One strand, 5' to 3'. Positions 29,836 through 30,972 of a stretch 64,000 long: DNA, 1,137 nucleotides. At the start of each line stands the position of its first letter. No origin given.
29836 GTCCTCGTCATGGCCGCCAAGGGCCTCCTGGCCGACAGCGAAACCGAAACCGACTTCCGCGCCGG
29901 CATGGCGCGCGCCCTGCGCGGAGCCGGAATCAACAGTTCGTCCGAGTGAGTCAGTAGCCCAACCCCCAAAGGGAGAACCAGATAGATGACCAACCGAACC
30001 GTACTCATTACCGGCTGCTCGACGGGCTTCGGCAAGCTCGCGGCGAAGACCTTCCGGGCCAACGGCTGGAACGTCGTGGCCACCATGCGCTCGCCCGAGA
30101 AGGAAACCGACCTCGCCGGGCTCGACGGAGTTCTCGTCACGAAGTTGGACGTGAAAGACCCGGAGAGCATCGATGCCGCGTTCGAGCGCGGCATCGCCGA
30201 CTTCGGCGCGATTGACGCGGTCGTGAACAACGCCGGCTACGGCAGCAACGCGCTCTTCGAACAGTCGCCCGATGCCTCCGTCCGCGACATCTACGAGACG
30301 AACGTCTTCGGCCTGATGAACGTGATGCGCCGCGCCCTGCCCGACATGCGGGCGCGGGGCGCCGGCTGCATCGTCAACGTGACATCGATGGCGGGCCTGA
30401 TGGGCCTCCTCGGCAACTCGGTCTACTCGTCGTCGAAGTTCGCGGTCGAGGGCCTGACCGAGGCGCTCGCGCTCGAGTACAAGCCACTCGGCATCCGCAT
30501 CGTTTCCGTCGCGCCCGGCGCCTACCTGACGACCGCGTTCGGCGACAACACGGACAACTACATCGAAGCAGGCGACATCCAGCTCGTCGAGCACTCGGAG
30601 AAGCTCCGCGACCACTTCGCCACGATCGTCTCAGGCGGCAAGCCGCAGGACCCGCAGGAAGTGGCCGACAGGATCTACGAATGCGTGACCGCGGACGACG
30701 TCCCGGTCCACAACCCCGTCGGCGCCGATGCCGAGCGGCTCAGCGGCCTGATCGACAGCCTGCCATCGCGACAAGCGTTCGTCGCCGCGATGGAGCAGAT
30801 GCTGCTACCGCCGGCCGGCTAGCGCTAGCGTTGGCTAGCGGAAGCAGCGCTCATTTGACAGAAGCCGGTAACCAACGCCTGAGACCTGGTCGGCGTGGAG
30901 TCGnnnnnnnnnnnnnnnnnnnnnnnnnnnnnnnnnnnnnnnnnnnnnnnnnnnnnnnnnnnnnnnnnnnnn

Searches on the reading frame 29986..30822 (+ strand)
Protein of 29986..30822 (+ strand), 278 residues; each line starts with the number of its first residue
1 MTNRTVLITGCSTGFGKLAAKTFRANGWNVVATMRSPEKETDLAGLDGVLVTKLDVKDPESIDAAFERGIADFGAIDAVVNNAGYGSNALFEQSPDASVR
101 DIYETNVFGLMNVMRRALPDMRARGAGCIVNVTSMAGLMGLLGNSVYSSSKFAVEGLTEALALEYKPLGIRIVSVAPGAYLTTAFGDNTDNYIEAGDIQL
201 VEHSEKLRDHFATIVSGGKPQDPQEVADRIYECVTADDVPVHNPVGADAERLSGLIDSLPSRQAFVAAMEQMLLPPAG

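Call 5: search_protein_families(library=pfam, proteins=[window:29986-30822:+], max_evalue=0.01)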
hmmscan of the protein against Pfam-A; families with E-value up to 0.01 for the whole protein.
window:29986-30822:+ (278 aa): 6 families
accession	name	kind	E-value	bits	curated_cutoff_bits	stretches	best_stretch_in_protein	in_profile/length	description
PF00106.31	adh_short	-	7.4e-49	166.3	26.6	1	5-187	2-189/195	short chain dehydrogenase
PF13561.12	adh_short_C2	-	3.5e-36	125.4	27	1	13-187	6-183/236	Enoyl-(Acyl carrier protein) reductase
PF08659.16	KR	-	4.9e-12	46.6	22.6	1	5-160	2-162/180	KR domain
PF13460.12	NAD_binding_10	-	1.7e-06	28.5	27.2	1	14-135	5-99/184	NAD(P)H-binding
PF01370.27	Epimerase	-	3.9e-05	23.6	20.9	1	6-166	1-161/240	NAD dependent epimerase/dehydratase family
PF05368.20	NmrA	-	0.0022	18.1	27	1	3-68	2-69/298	NmrA-like family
